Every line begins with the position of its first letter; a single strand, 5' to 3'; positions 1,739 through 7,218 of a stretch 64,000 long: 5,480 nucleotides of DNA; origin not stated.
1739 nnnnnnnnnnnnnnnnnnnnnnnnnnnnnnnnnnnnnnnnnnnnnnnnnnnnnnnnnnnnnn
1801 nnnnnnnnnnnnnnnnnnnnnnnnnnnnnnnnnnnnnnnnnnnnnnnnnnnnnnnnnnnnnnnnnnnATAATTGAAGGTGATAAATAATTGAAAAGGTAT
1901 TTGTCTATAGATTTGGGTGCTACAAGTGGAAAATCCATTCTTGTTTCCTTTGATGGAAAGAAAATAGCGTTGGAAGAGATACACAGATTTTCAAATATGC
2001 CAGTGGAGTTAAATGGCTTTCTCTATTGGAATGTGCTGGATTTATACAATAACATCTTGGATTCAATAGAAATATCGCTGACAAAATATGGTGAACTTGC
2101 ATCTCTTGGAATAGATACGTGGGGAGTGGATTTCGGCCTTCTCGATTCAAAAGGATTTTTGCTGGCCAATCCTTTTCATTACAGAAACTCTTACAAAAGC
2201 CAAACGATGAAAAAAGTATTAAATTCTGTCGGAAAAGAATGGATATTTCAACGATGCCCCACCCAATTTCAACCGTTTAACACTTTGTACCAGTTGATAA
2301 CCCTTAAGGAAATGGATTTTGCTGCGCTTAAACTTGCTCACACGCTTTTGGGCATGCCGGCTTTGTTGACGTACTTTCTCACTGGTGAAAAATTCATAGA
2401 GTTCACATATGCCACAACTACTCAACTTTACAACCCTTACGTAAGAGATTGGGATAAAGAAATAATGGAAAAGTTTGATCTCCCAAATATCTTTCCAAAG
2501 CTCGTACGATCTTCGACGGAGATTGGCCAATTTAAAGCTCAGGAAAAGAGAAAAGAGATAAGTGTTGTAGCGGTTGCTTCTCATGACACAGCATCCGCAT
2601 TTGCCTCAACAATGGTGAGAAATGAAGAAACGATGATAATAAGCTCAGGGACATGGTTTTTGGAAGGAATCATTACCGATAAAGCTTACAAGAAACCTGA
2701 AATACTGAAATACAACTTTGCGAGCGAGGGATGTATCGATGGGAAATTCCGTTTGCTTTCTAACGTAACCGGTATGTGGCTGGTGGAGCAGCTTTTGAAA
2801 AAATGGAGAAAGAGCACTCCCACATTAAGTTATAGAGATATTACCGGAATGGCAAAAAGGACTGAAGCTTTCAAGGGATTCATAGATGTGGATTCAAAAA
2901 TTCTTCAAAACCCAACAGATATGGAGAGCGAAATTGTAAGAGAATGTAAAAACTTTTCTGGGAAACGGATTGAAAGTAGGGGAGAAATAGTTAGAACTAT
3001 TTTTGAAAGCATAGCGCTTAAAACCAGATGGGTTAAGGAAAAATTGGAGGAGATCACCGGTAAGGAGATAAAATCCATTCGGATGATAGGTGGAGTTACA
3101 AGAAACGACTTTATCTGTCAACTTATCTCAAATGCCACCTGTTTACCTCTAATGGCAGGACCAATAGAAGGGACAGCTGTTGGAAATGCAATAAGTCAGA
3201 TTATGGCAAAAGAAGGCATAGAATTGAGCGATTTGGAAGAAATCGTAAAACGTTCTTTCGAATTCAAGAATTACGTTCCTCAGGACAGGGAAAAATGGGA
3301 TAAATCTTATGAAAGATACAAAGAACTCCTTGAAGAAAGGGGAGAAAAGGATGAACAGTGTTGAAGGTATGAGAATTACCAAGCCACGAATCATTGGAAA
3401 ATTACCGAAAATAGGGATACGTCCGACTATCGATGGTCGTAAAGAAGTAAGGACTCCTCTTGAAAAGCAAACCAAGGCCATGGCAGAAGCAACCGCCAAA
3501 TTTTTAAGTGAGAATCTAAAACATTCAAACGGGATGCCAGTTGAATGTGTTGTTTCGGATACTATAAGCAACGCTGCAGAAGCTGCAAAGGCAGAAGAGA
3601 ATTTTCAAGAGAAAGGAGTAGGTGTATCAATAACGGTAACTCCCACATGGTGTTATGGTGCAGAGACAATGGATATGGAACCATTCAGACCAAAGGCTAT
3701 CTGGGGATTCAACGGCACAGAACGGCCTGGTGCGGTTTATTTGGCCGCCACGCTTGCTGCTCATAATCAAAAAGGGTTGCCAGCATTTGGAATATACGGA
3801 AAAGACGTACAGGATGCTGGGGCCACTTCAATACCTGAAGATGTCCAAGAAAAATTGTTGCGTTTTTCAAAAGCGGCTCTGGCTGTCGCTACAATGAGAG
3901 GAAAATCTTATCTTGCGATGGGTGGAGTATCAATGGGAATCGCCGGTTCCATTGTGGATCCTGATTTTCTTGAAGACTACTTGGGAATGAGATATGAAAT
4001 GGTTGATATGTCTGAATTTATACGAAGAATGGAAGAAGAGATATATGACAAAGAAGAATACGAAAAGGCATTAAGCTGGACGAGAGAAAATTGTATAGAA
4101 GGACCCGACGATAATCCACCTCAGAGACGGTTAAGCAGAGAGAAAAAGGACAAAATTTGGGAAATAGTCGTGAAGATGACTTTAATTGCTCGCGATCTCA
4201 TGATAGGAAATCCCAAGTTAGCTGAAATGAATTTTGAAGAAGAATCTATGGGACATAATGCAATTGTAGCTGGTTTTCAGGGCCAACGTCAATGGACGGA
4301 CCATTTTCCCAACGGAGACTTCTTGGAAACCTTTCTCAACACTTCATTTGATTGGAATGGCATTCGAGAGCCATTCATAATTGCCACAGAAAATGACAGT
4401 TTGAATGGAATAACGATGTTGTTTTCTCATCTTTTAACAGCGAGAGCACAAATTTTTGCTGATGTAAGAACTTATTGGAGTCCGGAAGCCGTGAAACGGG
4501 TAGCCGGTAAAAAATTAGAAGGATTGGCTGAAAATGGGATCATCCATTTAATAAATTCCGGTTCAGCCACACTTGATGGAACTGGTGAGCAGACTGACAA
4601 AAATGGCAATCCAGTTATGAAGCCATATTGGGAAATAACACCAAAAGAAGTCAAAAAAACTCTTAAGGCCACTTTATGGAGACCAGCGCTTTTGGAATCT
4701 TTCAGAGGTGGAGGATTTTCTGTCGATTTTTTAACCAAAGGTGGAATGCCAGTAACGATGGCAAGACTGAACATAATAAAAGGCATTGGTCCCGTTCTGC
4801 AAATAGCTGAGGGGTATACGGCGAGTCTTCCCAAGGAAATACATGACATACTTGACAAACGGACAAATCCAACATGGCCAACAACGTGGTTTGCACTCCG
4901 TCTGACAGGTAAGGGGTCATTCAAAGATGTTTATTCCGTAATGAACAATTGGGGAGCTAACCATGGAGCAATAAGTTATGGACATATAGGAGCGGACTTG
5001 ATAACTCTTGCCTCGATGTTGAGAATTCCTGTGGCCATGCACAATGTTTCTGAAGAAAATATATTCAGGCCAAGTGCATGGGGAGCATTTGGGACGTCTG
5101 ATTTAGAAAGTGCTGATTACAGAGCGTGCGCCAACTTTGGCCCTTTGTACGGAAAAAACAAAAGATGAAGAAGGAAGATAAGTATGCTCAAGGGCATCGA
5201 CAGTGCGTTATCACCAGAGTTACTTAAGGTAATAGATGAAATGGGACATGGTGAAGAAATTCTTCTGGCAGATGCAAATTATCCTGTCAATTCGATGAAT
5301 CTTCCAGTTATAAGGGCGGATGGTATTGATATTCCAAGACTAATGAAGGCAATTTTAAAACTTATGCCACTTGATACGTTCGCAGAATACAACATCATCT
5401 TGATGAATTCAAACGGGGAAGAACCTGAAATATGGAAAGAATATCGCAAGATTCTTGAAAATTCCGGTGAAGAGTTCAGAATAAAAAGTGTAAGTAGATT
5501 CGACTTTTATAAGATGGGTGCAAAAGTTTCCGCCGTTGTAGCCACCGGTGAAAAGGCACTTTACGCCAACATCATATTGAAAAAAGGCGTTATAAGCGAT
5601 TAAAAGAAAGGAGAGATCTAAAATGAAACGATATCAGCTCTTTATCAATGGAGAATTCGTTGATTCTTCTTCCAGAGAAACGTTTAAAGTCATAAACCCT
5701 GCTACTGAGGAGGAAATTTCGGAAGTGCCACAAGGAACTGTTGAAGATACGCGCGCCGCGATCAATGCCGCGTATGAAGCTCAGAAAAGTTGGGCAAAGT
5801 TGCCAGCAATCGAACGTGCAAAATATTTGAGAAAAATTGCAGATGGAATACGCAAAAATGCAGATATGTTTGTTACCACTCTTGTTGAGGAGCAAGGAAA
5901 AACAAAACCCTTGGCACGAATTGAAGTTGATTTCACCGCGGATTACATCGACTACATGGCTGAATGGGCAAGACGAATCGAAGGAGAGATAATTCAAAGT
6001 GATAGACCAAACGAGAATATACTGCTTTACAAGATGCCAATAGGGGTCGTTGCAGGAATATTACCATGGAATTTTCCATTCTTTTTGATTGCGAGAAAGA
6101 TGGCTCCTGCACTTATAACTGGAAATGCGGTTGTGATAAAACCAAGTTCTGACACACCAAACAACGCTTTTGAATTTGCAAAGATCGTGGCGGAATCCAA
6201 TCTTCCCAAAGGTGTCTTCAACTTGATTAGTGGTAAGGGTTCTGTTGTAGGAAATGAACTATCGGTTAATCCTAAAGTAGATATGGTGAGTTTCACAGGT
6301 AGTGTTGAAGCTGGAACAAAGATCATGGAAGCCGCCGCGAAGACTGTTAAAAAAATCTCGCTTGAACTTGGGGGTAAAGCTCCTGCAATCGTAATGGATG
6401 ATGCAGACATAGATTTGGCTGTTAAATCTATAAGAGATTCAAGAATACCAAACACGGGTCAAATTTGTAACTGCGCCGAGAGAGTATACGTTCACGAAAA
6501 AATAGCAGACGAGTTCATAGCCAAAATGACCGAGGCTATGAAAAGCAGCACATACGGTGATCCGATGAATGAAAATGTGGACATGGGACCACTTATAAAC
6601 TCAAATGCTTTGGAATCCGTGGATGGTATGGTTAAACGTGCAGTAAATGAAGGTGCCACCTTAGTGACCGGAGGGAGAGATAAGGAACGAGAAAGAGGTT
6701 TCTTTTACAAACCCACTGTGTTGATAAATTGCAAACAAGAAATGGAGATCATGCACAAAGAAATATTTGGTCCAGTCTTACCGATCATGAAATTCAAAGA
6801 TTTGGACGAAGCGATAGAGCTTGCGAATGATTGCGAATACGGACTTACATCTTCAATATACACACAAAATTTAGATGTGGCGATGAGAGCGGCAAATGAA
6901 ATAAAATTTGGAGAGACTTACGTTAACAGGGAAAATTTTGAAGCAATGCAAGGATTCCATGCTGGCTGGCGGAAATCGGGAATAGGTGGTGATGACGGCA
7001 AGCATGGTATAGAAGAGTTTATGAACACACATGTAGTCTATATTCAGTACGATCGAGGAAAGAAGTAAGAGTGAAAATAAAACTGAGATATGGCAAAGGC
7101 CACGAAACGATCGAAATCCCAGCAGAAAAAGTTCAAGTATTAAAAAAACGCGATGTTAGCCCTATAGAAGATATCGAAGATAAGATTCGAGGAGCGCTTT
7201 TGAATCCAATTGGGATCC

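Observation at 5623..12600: Gene order predicts an anaerobic route from L-lactaldehyde to pyruvate via AldA, a LarA-type racemase and an Etf-coupled D-lactate dehydrogenase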

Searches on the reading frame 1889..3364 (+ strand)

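Call 3: search_protein_families(library=pfam, proteins=[window:1889-3364:+])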
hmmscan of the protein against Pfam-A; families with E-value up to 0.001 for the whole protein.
window:1889-3364:+ (491 aa): 2 families
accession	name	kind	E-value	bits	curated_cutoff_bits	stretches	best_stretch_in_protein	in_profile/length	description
PF02782.22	FGGY_C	-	2.6e-24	86.6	27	1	250-440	2-197/198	FGGY family of carbohydrate kinases, C-terminal domain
PF00370.27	FGGY_N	-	1.5e-22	80.9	28.8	1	4-237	2-242/245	FGGY family of carbohydrate kinases, N-terminal domain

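Call 4: search_protein_families(library=ncbifam, proteins=[window:1889-3364:+])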
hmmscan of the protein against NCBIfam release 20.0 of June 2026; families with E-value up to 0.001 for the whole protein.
window:1889-3364:+ (491 aa): 11 families
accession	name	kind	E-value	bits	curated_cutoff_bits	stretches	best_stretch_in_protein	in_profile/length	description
TIGR02627.1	rhamnulo_kin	equivalog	2.4e-110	369.2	527.95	1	6-458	2-453/454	rhamnulokinase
NF007925.0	PRK10640.1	equivalog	8.3e-102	341.1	639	1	2-480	4-481/489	rhamnulokinase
TIGR02628.1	fuculo_kin_coli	equivalog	1e-28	100.5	470.9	1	6-435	5-436/465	L-fuculokinase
TIGR01312.1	XylB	equivalog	1.6e-21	76.4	380.25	2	6-278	2-281/481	xylulokinase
TIGR01311.1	glycerol_kin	equivalog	4.4e-19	68.2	590.35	2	5-248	4-258/496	glycerol kinase GlpK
NF000756.0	PRK00047.1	subfamily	4.9e-18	64.7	498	2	360-481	370-491/502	glycerol kinase GlpK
NF008187.0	PRK10939.1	equivalog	1.6e-11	43.6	528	2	5-257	7-268/521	autoinducer-2 kinase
TIGR01314.1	gntK_FGGY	equivalog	2.5e-08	32.9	648.55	1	5-444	3-453/505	gluconokinase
NF003154.0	PRK04123.1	equivalog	7.8e-08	31.5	428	1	366-489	416-542/554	ribulokinase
TIGR01315.1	5C_CHO_kinase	subfamily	2.2e-07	30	408.7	1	371-483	422-536/541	FGGY family pentulose kinase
NF011601.0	PRK15027.1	equivalog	0.00037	19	912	0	4-278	2-278/484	xylulokinase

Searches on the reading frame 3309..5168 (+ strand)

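Call 3: search_protein_families(library=pfam, proteins=[window:3309-5168:+])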
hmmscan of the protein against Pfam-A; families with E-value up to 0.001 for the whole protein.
window:3309-5168:+ (619 aa): 3 families
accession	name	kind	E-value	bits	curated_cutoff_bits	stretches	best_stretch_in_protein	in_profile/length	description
PF07882.17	Fucose_iso_N2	-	2e-94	314.7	22.3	1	199-377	1-179/180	L-fucose isomerase, second N-terminal domain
PF07881.17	Fucose_iso_N1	-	1.1e-73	247.1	28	1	33-198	2-169/169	L-fucose isomerase, first N-terminal domain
PF02952.23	Fucose_iso_C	-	1.1e-45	155.3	29.3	1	414-578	1-143/143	L-fucose isomerase, C-terminal domain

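Call 4: search_protein_families(library=ncbifam, proteins=[window:3309-5168:+])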
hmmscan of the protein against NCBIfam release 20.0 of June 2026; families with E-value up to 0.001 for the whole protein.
window:3309-5168:+ (619 aa): 2 families
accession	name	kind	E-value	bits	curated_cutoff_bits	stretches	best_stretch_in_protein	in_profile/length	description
NF008220.0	PRK10991.1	equivalog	0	1067.9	775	1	31-615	5-590/591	L-fucose isomerase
TIGR01089.1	fucI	equivalog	0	1039.6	850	1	31-614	2-586/587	L-fucose isomerase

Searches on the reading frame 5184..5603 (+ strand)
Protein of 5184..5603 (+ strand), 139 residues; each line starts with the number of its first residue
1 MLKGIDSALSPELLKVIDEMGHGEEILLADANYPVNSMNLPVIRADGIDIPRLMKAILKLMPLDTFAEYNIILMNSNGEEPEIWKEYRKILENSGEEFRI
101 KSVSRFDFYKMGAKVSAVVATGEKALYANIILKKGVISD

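Call 3: search_protein_families(library=pfam, proteins=[window:5184-5603:+])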
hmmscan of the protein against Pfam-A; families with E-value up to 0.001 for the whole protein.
window:5184-5603:+ (139 aa): 1 family
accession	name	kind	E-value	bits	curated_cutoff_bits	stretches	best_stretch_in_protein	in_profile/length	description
PF05025.18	RbsD_FucU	-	6.6e-42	143.7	25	1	3-137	1-138/138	RbsD / FucU transport protein family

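Call 4: search_protein_families(library=ncbifam, proteins=[window:5184-5603:+])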
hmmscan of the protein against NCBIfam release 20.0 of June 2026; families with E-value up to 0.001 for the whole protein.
window:5184-5603:+ (139 aa): 2 families
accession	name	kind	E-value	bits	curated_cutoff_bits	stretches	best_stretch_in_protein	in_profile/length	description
NF011949.0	PRK15420.1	equivalog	5e-36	123.8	141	1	1-137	1-139/140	L-fucose mutarotase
NF008761.0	PRK11797.1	equivalog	3.1e-14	53.4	93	1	9-137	7-138/139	D-ribose pyranase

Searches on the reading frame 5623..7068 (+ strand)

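Call 3: search_protein_families(library=pfam, proteins=[window:5623-7068:+])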
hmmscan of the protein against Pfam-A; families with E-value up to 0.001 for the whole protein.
window:5623-7068:+ (481 aa): 2 families
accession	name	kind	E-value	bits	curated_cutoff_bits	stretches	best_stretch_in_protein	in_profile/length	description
PF00171.27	Aldedh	-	5.1e-173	576.3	23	1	12-472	1-461/461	Aldehyde dehydrogenase family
PF05893.19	LuxC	-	3.8e-06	26.5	21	1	128-310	77-263/401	Acyl-CoA reductase (LuxC)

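Call 4: search_protein_families(library=ncbifam, proteins=[window:5623-7068:+])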
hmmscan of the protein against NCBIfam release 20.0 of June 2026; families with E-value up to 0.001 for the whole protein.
window:5623-7068:+ (481 aa): 45 families (the best 25 are shown)
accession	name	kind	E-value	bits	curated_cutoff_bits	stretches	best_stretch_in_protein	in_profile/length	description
NF007497.0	PRK10090.1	equivalog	2.6e-250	831.1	500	1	2-477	5-480/480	aldehyde dehydrogenase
NF040792.1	glyc_ald_dh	equivalog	1.2e-139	466.4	760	1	5-479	2-478/488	D-glyceraldehyde dehydrogenase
TIGR01780.1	SSADH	subfamily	7.2e-139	463.5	646.35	1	23-469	1-447/448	succinate-semialdehyde dehydrogenase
NF010000.0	PRK13473.1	subfamily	3.8e-138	461.1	615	1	4-473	3-471/475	aminobutyraldehyde dehydrogenase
TIGR01804.1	BADH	equivalog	1.9e-133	445.4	668.6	1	7-468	1-465/467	betaine-aldehyde dehydrogenase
NF040648.1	lactal_redase_Meth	equivalog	6.6e-127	424.3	650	1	6-474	1-462/463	lactaldehyde dehydrogenase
NF009725.0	PRK13252.1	equivalog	4.6e-126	421.1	593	1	2-476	5-481/488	betaine-aldehyde dehydrogenase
TIGR02299.1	HpaE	equivalog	9.7e-125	416.9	638.35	1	5-477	2-479/488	5-carboxymethyl-2-hydroxymuconate semialdehyde dehydrogenase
NF052305.1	DioxValDhHalo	equivalog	1e-122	410.5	750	1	3-476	4-483/483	2,5-dioxovalerate dehydrogenase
NF008415.0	PRK11241.1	equivalog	9.1e-122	407.2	828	1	3-472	10-478/482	NADP-dependent succinate-semialdehyde dehydrogenase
NF042993.1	AlphKGSA_gudD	equivalog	1.1e-117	393.8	770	1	2-474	2-480/481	alpha-ketoglutaric semialdehyde dehydrogenase GucD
TIGR03216.1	OH_muco_semi_DH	equivalog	1.1e-117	393.6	693.25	1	5-475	2-480/481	2-hydroxymuconic semialdehyde dehydrogenase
NF006916.0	PRK09407.1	equivalog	4.7e-117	391.8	521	1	13-472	28-490/526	succinic semialdehyde dehydrogenase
NF045735.1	PaDhStyDPseudo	equivalog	8.5e-115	384.2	850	1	3-476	2-483/483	phenylacetaldehyde dehydrogenase StyD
NF045736.1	PaDhStyDRhodo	equivalog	3.1e-108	362.4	800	1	5-473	4-476/479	phenylacetaldehyde dehydrogenase StyD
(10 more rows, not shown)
